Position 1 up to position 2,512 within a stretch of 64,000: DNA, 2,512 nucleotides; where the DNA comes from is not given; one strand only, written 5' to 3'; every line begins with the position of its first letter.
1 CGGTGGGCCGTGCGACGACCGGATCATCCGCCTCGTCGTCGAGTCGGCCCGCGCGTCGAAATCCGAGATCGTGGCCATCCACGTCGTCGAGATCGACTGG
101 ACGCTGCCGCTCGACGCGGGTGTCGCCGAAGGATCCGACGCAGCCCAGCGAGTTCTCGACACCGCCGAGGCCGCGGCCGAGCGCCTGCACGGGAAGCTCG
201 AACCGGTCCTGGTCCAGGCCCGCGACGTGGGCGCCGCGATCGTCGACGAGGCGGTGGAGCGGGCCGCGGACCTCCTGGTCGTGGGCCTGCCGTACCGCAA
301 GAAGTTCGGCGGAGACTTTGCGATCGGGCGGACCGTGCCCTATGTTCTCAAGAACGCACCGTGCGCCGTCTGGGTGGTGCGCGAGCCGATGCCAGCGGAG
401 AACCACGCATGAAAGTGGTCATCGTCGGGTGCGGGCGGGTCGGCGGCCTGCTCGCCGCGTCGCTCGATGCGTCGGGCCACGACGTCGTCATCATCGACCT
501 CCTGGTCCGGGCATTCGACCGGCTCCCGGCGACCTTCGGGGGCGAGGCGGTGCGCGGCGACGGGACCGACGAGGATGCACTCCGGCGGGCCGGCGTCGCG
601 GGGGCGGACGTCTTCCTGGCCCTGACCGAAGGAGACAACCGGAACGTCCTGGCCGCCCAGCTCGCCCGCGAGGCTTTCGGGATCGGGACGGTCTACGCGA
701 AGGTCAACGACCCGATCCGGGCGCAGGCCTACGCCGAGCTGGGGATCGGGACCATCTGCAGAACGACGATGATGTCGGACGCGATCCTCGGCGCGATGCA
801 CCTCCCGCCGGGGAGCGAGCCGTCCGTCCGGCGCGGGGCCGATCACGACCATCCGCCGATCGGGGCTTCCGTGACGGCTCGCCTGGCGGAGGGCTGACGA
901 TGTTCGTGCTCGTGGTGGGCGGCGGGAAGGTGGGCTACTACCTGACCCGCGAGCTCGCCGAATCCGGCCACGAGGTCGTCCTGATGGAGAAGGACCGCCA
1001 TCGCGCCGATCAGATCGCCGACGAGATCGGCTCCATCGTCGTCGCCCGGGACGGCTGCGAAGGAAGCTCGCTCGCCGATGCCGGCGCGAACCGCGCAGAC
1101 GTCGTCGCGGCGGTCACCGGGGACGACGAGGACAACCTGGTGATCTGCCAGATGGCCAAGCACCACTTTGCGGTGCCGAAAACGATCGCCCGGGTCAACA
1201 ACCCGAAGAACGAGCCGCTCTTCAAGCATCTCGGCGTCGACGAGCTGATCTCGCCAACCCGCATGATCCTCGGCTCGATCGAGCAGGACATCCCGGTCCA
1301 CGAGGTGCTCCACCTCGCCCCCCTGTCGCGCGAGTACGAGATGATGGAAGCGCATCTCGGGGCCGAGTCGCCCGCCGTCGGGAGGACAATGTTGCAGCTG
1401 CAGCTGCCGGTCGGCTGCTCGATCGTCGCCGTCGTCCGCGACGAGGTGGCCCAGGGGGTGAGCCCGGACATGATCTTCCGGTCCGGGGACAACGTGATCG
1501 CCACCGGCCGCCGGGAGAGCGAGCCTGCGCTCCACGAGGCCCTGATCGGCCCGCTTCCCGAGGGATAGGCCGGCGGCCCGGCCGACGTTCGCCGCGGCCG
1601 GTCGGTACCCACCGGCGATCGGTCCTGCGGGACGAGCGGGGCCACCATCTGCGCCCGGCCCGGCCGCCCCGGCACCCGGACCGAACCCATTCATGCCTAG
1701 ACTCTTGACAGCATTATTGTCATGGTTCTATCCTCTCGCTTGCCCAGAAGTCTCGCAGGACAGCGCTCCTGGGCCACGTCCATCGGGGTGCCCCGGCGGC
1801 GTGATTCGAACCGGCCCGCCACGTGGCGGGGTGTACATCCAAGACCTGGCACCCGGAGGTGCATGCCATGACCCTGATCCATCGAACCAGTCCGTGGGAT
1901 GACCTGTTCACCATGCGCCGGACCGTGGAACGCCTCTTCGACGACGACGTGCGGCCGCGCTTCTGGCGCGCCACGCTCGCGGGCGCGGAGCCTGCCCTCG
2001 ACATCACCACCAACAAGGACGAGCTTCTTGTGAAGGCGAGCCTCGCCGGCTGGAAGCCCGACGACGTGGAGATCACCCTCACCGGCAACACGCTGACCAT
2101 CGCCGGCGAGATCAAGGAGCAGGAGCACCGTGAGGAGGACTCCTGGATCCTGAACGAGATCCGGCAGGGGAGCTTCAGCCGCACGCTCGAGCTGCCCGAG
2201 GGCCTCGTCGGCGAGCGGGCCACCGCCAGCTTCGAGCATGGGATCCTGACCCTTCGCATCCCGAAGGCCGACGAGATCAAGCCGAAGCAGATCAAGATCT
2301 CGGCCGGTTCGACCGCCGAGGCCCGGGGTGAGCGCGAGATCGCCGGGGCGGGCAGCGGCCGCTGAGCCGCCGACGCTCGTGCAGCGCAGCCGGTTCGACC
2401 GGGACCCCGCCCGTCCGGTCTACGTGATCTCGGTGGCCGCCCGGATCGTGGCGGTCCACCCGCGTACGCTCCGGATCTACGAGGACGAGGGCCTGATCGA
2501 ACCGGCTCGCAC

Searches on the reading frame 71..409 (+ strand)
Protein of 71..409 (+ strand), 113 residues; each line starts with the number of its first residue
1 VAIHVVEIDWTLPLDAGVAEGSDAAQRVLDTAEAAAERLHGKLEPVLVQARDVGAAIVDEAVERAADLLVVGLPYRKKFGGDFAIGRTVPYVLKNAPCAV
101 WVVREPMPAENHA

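Call 69: search_protein_families(library=pfam, proteins=[window:71-409:+], max_evalue=0.0001)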
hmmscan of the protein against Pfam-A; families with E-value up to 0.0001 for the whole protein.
window:71-409:+ (113 aa): 1 family
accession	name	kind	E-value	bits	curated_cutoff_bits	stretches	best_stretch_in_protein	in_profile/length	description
PF00582.32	Usp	-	5.7e-13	50.1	24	1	2-104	35-141/141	Universal stress protein family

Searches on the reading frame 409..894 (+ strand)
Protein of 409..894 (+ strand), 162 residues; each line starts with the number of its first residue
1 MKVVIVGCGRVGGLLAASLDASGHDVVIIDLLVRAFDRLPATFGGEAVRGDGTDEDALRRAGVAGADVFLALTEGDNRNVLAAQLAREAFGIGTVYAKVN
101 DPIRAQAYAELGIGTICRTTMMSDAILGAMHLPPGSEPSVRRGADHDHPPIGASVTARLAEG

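Call 69: search_protein_families(library=pfam, proteins=[window:409-894:+], max_evalue=0.0001)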
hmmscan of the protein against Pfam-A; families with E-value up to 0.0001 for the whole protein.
window:409-894:+ (162 aa): 1 family
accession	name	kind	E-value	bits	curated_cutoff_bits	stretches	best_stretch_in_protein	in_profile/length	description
PF02254.24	TrkA_N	-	6.7e-24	84.9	23.8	1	3-116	1-113/116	TrkA-N domain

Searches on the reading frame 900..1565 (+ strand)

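Call 69: search_protein_families(library=pfam, proteins=[window:900-1565:+], max_evalue=0.0001)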
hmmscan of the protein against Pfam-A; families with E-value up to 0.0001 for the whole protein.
window:900-1565:+ (222 aa): 5 families
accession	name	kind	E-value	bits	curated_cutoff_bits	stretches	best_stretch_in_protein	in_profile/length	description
PF02254.24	TrkA_N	-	1.1e-29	103.5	23.8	1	3-119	1-116/116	TrkA-N domain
PF02080.26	TrkA_C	-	8.5e-11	42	27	1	149-213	2-68/71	TrkA-C domain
PF13241.12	NAD_binding_7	-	2.9e-07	31.4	22.1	1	3-88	10-84/104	Putative NAD(P)-binding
PF03807.23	F420_oxidored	-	5e-05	24.3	21.6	0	5-69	4-64/94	NADP oxidoreductase coenzyme F420-dependent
PF13460.12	NAD_binding_10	-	9e-05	22.9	27.2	0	8-81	3-77/184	NAD(P)H-binding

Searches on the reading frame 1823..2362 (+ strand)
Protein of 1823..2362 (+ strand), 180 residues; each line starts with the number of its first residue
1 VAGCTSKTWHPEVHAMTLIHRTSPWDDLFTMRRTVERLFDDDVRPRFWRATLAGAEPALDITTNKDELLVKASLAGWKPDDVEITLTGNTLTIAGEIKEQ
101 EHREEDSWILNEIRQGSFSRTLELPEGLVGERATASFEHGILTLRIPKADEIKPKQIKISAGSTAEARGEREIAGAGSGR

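Call 69: search_protein_families(library=pfam, proteins=[window:1823-2362:+], max_evalue=0.0001)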
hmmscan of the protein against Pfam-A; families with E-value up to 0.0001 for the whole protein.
window:1823-2362:+ (180 aa): 1 family
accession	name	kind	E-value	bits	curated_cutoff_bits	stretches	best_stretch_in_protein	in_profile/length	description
PF00011.27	HSP20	-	8.3e-19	68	20.8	1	60-159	1-101/102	Hsp20/alpha crystallin family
